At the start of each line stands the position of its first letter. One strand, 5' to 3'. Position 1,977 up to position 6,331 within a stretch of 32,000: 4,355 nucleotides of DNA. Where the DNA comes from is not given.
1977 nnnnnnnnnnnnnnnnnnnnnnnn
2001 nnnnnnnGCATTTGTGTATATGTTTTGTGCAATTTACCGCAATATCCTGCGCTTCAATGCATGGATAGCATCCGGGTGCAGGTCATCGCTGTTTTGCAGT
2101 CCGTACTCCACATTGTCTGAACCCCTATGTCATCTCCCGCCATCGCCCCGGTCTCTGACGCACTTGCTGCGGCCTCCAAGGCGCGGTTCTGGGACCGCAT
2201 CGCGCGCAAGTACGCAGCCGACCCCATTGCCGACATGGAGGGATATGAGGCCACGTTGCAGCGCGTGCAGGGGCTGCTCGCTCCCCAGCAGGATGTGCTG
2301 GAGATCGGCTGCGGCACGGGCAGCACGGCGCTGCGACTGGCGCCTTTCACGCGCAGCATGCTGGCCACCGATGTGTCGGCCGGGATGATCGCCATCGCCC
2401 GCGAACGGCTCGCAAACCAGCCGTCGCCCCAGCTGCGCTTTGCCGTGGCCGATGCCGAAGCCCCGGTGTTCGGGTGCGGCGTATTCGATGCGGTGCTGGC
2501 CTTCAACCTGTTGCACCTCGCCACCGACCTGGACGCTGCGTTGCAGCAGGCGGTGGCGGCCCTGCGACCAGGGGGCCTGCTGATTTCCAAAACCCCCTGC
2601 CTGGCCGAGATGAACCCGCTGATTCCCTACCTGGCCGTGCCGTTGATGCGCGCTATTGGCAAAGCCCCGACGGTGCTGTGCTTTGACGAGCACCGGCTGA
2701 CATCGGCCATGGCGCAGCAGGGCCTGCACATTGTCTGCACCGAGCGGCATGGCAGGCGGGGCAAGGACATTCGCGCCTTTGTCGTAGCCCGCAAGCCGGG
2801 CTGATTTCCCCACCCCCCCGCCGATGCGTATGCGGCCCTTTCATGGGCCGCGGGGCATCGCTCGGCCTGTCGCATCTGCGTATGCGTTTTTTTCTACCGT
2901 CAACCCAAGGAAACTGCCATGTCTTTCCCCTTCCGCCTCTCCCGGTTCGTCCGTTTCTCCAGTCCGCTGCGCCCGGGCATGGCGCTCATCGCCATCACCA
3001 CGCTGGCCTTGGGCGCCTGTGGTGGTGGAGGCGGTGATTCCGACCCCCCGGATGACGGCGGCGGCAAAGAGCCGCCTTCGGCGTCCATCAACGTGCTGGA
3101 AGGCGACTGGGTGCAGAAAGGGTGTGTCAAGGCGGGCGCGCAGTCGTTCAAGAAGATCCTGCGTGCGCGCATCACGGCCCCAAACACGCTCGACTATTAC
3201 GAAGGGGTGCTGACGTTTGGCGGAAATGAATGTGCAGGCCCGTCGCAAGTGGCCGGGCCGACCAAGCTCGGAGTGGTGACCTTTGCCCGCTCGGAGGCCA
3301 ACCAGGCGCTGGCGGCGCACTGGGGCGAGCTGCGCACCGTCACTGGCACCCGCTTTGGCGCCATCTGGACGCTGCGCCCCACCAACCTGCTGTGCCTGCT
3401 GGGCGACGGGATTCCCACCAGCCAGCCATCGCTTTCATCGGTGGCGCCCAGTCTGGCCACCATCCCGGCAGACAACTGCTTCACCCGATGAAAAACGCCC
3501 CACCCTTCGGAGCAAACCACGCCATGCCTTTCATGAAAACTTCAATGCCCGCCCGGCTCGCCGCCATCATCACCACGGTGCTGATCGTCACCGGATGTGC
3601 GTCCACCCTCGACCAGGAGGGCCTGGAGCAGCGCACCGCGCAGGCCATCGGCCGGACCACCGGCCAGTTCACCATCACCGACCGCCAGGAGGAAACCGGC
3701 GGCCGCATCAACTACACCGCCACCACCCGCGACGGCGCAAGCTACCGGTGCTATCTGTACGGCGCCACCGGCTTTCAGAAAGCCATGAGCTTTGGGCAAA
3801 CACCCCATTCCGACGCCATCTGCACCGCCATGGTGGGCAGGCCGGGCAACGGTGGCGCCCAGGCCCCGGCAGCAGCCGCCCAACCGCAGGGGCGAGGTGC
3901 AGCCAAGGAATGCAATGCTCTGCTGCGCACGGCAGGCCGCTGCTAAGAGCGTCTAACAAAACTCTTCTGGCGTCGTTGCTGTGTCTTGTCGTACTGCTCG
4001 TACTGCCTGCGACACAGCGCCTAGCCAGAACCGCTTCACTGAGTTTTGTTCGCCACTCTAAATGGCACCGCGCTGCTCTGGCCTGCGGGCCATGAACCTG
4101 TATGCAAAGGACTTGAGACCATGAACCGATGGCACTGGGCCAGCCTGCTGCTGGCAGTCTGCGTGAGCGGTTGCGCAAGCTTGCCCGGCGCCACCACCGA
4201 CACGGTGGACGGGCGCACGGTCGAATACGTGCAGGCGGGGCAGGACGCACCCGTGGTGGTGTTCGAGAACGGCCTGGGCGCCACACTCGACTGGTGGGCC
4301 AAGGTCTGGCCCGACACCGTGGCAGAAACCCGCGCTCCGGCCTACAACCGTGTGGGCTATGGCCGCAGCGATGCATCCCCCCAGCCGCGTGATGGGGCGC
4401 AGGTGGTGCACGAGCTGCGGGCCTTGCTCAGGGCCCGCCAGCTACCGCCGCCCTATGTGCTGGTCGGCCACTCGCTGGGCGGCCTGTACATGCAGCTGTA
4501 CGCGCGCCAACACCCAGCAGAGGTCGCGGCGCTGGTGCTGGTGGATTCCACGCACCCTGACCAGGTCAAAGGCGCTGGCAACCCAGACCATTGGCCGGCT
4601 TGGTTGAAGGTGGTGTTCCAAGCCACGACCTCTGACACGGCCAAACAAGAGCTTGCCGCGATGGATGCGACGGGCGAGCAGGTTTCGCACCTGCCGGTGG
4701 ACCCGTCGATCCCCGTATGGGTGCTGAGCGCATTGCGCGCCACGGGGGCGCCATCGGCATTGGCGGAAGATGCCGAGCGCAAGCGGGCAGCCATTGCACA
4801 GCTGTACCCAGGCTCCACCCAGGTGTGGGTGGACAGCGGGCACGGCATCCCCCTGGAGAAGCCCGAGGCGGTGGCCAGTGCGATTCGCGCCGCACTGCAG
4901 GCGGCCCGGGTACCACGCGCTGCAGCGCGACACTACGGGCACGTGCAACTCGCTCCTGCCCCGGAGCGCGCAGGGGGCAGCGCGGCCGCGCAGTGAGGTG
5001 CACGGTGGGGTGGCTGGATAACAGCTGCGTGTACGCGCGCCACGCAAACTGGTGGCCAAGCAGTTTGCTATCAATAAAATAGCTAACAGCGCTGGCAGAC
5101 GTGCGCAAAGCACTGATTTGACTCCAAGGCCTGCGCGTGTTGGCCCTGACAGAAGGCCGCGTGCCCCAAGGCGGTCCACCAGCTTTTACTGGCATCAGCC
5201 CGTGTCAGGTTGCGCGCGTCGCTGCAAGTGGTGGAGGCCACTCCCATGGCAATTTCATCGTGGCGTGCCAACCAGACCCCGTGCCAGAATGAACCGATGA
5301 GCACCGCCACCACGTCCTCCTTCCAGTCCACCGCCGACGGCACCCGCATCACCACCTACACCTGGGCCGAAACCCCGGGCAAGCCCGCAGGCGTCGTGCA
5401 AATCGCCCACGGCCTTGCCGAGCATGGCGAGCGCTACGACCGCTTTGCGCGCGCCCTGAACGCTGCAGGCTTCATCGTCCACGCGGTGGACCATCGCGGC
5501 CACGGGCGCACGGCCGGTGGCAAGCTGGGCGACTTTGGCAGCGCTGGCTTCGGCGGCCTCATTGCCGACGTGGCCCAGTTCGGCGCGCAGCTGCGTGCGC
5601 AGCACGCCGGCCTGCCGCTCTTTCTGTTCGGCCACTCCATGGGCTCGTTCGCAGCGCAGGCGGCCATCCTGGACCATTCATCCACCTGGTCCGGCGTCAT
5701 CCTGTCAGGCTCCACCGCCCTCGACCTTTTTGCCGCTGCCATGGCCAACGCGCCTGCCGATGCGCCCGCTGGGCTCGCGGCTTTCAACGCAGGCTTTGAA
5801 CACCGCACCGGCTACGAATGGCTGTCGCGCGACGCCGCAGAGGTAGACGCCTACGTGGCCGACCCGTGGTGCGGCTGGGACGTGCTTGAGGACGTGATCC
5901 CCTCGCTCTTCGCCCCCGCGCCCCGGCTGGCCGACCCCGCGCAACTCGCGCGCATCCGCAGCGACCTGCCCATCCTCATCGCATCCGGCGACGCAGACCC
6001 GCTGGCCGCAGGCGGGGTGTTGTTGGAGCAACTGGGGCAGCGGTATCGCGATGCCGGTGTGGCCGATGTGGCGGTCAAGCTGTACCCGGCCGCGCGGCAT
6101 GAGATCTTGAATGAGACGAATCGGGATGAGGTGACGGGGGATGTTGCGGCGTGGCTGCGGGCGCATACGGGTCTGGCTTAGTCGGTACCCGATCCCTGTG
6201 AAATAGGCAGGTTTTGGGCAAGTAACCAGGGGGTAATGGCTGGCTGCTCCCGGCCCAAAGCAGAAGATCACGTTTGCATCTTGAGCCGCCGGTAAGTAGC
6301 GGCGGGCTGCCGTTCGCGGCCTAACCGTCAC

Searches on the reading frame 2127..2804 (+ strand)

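Call 12: search_protein_families(library=pfam, proteins=[window:2127-2804:+], max_evalue=0.01)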
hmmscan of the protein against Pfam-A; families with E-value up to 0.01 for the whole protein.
window:2127-2804:+ (225 aa): 12 families
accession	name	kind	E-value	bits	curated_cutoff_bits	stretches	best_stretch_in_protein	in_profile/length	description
PF13649.12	Methyltransf_25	-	2.9e-20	73.2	27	1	57-150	1-97/97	Methyltransferase domain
PF08242.18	Methyltransf_12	-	1.9e-18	67.4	30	1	58-152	1-98/98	Methyltransferase domain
PF08241.18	Methyltransf_11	-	2.1e-18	67.2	21.2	1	58-153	1-94/95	Methyltransferase domain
PF13489.12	Methyltransf_23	-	2.8e-14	53.6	27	1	42-204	11-163/164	Methyltransferase domain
PF13847.12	Methyltransf_31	-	3.2e-14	53.3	27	1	55-161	5-116/145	Methyltransferase domain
PF01209.24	Ubie_methyltran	-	3.6e-09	36.8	20.1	1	49-153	44-150/233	ubiE/COQ5 methyltransferase family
PF05401.17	NodS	-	5e-05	23.7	24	1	55-153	45-143/201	Nodulation protein S (NodS)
PF05958.17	tRNA_U5-meth_tr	-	0.00014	21.5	23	1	54-103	202-251/357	tRNA (Uracil-5-)-methyltransferase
PF06080.18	DUF938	-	0.00064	20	27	1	46-153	17-136/202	Protein of unknown function (DUF938)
PF05175.20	MTS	-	0.0012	18.9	23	1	53-152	31-136/170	Methyltransferase small domain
PF01135.25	PCMT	-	0.0016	18.7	20.3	1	44-121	66-144/210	Protein-L-isoaspartate(D-aspartate) O-methyltransferase (PCMT)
PF05219.18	DREV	-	0.0043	16.6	26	1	54-150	95-182/265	DREV methyltransferase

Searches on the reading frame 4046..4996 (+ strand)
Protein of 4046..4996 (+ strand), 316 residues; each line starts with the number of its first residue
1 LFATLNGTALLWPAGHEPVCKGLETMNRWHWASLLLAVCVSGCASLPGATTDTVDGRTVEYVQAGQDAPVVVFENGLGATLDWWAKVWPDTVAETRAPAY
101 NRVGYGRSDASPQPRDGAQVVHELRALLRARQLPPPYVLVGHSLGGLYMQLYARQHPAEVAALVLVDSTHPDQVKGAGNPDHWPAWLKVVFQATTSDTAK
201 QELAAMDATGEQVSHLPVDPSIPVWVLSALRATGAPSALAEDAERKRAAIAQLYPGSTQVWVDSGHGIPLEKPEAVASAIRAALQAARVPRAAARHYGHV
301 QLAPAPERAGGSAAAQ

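Call 13: search_protein_families(library=pfam, proteins=[window:4046-4996:+], max_evalue=0.01)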
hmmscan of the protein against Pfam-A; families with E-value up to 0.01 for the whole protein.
window:4046-4996:+ (316 aa): 5 families
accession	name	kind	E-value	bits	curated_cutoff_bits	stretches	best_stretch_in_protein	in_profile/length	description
PF00561.26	Abhydrolase_1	-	6e-15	56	25.8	1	69-193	1-134/245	alpha/beta hydrolase fold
PF12697.13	Abhydrolase_6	-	1.1e-10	42.9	26.3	1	71-279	1-217/217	Alpha/beta hydrolase family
PF12146.15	Hydrolase_4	-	2.1e-07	30.9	27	1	96-169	33-110/239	Serine aminopeptidase, S33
PF00975.26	Thioesterase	-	4.1e-06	27.6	26.4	1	83-178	18-111/226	Thioesterase domain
PF06821.19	Ser_hydrolase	-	0.0015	18.9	22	1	121-173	43-95/172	Serine hydrolase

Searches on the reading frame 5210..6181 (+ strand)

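Call 13: search_protein_families(library=pfam, proteins=[window:5210-6181:+], max_evalue=0.01)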
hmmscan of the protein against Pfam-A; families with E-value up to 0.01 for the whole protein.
window:5210-6181:+ (323 aa): 6 families
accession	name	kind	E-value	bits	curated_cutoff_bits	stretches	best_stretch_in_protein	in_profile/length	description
PF12146.15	Hydrolase_4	-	2.2e-47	161.8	27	1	58-304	2-239/239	Serine aminopeptidase, S33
PF12697.13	Abhydrolase_6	-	6.5e-12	47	26.3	1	66-308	4-214/217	Alpha/beta hydrolase family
PF00561.26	Abhydrolase_1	-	1.3e-11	45.1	25.8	1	64-176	4-112/245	alpha/beta hydrolase fold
PF06259.18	Abhydrolase_8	-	0.00063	19.9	20.5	1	121-178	94-152/178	Alpha/beta hydrolase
PF00326.27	Peptidase_S9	-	0.00068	19.6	22.6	0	247-321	142-211/213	Prolyl oligopeptidase family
PF03403.19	PAF-AH_p_II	-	0.0083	15.2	20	0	62-99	102-139/372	Platelet-activating factor acetylhydrolase, isoform II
